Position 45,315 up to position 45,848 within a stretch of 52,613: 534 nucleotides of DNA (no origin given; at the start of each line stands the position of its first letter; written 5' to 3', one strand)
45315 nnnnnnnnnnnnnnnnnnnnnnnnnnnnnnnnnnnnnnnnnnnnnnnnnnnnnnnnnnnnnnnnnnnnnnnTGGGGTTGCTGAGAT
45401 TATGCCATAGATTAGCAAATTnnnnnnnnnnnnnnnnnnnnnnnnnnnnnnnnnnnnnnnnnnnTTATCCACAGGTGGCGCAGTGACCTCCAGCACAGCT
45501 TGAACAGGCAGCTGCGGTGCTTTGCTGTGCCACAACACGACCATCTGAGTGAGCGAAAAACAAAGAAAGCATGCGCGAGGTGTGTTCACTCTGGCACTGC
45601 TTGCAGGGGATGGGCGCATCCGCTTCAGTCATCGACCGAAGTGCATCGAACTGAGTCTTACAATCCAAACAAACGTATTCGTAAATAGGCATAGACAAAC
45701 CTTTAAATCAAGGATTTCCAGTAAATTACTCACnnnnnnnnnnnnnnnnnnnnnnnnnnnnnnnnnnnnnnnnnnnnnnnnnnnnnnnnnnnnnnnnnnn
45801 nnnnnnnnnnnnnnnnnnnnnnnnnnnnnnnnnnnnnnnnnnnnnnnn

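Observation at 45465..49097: High-GC cassette: P-loop-less RecA-fold-like protein + small helical protein + exonuclease-dead Pol-epsilon-like family-B polymerase (mutasome-like system?)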

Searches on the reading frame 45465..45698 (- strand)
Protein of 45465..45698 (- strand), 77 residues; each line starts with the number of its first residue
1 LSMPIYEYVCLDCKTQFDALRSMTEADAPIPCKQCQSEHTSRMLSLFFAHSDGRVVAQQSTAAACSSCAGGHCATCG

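Call 3: search_protein_families(library=pfam, proteins=[window:45465-45698:-], max_evalue=1)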
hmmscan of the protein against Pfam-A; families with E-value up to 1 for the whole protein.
window:45465-45698:- (77 aa): 6 families
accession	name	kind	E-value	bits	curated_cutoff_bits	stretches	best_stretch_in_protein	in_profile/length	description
PF09723.15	Zn_ribbon_8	-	1.9e-14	53.8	34.4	1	3-43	1-40/41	Zinc ribbon domain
PF17283.8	Zn_ribbon_SprT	-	0.00077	19.9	28.1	1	6-39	3-34/38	SprT-like zinc ribbon domain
PF21272.3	FYVE_CARP1-2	-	0.02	15.4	27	1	9-36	15-38/42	E3 ubiquitin-protein ligase CARP1/2, FYVE/PHD zinc finger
PF14369.11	Zn_ribbon_19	-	0.031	14.9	30.8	0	57-71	16-30/35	zinc-ribbon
PF08274.17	Zn_Ribbon_YjdM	-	0.033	14.7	30.8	1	31-69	4-26/30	PhnA Zinc-Ribbon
PF23451.1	Zn_ribbon_PaaD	-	0.27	11.4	27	1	23-43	8-28/53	PaaD zinc beta ribbon domain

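Call 4: search_protein_families(library=ncbifam, proteins=[window:45465-45698:-], max_evalue=1)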
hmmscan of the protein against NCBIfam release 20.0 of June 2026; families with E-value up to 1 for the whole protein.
window:45465-45698:- (77 aa): 3 families
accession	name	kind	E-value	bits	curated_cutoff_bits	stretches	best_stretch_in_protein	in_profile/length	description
TIGR02605.1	CxxC_CxxC_SSSS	subfamily_domain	1.5e-15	57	31.3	1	3-50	1-49/52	FmdB family zinc ribbon protein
NF053663.1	RPWMISH_prot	domain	1.8e-08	35.1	120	1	3-42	1-39/115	RPWMISH domain-containing protein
TIGR04104.1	cxxc_20_cxxc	subfamily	0.024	15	45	1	10-41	3-37/93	TIGR04104 family putative zinc finger protein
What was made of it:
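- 45465..45692 (-): Neighbouring FmdB-family zinc-ribbon gene (starts MPIYEY...). Probably a separate transcription unit and probably not part of the system. Pfam Zn_ribbon_8 1.9e-14 and TIGR02605 1.5e-15 (calls 3, 4).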
